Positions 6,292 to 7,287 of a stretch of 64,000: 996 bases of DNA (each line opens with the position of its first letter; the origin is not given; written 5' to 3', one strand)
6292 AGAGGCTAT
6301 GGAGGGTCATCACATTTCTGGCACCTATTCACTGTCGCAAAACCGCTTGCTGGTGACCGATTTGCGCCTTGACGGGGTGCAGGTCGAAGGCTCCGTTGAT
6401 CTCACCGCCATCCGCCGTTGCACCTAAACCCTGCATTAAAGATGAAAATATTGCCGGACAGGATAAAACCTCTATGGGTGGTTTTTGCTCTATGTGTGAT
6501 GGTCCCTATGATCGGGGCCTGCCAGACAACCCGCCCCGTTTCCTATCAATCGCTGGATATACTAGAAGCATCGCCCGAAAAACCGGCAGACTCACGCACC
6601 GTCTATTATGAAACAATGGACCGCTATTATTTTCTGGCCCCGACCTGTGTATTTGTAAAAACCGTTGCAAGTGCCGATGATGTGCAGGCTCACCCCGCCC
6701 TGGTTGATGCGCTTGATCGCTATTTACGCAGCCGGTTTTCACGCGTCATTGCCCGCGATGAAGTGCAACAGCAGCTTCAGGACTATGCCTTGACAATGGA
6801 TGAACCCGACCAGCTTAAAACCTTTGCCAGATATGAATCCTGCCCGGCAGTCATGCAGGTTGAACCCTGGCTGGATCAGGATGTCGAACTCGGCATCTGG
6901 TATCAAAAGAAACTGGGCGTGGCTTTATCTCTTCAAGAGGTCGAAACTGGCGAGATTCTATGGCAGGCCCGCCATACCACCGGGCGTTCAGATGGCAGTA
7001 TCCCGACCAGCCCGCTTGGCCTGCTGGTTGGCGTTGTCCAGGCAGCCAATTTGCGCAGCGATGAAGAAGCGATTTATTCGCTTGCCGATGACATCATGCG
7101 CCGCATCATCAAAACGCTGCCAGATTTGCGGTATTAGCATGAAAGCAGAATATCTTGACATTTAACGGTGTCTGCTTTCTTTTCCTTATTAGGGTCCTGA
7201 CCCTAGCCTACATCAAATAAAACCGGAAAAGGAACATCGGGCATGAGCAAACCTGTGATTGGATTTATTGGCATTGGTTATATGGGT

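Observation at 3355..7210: Five-gene envelope operon with Ton/Tol-like architecture but no recognisable Ton/Tol periplasmic domains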

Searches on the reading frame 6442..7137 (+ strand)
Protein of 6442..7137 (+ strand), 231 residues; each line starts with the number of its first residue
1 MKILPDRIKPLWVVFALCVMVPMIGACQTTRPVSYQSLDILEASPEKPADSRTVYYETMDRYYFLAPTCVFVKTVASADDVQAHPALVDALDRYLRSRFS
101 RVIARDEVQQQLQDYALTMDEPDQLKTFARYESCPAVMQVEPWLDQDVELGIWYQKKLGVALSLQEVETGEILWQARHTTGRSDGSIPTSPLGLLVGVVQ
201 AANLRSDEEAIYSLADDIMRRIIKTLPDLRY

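Call 3: search_protein_families(library=pfam, proteins=[window:6442-7137:+], max_evalue=1)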
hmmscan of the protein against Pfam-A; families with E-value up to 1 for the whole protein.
window:6442-7137:+ (231 aa): 1 family
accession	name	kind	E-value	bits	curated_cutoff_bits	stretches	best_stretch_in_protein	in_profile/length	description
PF10684.14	BDM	-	0.072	13.9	32.9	1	74-113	3-41/71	Putative biofilm-dependent modulation protein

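Call 4: search_protein_families(library=ncbifam, proteins=[window:6442-7137:+], max_evalue=1)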
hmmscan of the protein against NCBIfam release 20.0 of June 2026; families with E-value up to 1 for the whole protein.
window:6442-7137:+ (231 aa): 0 families

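Call 5: search_protein_families(library=padloc, proteins=[window:6442-7137:+], max_evalue=1)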
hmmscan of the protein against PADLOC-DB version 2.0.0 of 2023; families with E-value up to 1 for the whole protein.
window:6442-7137:+ (231 aa): 0 families

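Call 46: search_solved_structures(query=A3, max_evalue=10, show_alignments=1)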
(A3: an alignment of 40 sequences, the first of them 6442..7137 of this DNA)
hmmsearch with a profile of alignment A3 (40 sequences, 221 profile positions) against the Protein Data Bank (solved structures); distinct sequences matched with E-value up to 10: 1.
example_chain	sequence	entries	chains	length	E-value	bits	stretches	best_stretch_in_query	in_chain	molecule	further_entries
5nuh_C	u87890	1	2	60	1.4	11.5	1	154-182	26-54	Tyrosine-protein kinase HCK,Tyrosine-protein kinase HCK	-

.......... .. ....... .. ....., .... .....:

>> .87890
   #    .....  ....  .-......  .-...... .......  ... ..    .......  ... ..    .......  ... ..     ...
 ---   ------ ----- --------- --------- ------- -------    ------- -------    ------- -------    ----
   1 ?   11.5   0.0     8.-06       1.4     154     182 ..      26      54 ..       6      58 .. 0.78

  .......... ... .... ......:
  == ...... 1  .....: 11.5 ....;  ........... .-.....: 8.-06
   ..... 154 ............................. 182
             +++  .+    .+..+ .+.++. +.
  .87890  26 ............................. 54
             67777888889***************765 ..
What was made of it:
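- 6442..7137 (+): G5: lipoprotein (lipobox IGA-C26, +2 Gln) with two further invariant Cys and the motifs R......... and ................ It shows faint GNA1162-like (DUF799) similarity at family level. No PDB-sequence hit (call 46).
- Closest known: GNA1162-like / DUF799 lipoproteins. Different: There is no PDB-sequence match (calls 3, 46).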

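Call 48: search_protein_families(library=pfam, alignment_id=A3, max_evalue=1)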
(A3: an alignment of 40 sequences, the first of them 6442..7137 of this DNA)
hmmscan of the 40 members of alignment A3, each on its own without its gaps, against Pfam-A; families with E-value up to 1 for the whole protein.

A. member 1, window:6442-7137:+ (231 aa): 1 family
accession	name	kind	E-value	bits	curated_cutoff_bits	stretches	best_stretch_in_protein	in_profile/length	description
PF10684.14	BDM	-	0.072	13.9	32.9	1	74-113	3-41/71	Putative biofilm-dependent modulation protein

B. families by the number of members that match (of 40 scanned): 13 families
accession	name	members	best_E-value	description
PF05643.16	GNA1162-like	12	0.0032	Putative lipoprotein GNA1162-like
PF04463.17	2-thiour_desulf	2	0.021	2-thiouracil desulfurase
PF11684.13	DUF3280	2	0.066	Protein of unknown function (DUF2380)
PF22881.1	FilE_C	1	0.043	FilE, C-terminal domain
PF16981.10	Chi-conotoxin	1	0.068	chi-Conotoxin or t superfamily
PF23810.1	DUF7182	1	0.071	Family of unknown function (DUF7182)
PF10684.14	BDM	1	0.072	Putative biofilm-dependent modulation protein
PF01257.25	2Fe-2S_thioredx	1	0.13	Thioredoxin-like [2Fe-2S] ferredoxin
PF11109.13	RFamide_26RFa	1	0.19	Orexigenic neuropeptide Qrfp/P518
PF02283.22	CobU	1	0.22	Cobinamide kinase / cobinamide phosphate guanyltransferase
PF13590.11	DUF4136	1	0.27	Domain of unknown function (DUF4136)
PF08139.17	LPAM_1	1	0.35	Prokaryotic membrane lipoprotein lipid attachment site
PF21994.1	AGAO-like_N2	1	0.76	AGAO-like N2 domain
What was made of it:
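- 6442..7137 (+): PF05643 in 12 of 40 members, best E = 3.2e-3, below threshold (call 48).
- On Tol-Pal: No such domain in any of the five products (calls 3, 4, 46, 48).
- On GNA1162-like / DUF799 lipoproteins (PF05643): PF05643 appears only weakly, in 12 of 40 family members (best E = 3.2e-3), and not in the window protein (calls 3, 48).
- Closest known: GNA1162-like / DUF799 lipoproteins. Same: Twelve of 40 family members give weak PF05643 matches (call 48).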
